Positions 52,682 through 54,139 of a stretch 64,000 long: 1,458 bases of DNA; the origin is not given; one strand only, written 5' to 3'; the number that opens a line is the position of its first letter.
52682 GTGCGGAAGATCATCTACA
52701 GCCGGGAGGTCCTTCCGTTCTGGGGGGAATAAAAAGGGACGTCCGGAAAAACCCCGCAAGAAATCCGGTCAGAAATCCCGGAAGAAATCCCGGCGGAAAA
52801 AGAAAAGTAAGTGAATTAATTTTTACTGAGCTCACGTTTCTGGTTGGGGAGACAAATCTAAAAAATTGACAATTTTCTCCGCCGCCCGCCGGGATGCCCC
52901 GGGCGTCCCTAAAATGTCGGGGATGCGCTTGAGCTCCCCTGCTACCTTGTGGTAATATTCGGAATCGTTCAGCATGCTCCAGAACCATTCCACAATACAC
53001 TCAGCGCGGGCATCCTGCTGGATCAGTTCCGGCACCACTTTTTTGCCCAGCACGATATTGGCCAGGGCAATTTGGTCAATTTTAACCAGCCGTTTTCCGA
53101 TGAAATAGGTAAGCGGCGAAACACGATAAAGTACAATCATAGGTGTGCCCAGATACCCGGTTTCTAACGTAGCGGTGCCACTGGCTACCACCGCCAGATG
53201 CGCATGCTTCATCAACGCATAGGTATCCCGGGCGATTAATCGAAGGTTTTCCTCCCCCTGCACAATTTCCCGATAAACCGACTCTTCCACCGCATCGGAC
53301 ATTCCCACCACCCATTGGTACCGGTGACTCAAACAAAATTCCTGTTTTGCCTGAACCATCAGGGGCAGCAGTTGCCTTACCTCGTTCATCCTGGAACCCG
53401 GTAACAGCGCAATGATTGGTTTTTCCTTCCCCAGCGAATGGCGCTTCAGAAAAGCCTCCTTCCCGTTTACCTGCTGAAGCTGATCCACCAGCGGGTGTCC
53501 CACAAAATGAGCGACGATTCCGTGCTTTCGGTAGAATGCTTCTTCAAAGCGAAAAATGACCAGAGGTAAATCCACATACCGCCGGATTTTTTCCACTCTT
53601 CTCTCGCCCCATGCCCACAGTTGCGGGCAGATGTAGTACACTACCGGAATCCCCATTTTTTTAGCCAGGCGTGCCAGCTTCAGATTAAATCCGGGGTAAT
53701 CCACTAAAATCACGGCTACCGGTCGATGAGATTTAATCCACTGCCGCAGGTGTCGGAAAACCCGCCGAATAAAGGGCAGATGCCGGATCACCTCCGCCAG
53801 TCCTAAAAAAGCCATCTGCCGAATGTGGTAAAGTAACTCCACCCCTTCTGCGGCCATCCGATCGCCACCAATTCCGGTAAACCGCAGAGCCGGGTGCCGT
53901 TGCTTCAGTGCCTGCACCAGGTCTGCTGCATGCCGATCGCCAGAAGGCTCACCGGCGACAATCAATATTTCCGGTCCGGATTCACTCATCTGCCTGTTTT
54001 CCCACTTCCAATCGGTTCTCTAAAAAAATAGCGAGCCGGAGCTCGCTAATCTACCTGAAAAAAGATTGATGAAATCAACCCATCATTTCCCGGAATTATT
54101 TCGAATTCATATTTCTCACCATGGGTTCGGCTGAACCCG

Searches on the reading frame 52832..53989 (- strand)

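Call 83: search_protein_families(library=pfam, proteins=[window:52832-53989:-], max_evalue=0.000001)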
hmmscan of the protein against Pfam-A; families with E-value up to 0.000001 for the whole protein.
window:52832-53989:- (385 aa): 1 family
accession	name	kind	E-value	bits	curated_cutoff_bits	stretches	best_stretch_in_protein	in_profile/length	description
PF02684.21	LpxB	-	2.4e-95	320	22.6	1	8-346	1-346/374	Lipid-A-disaccharide synthetase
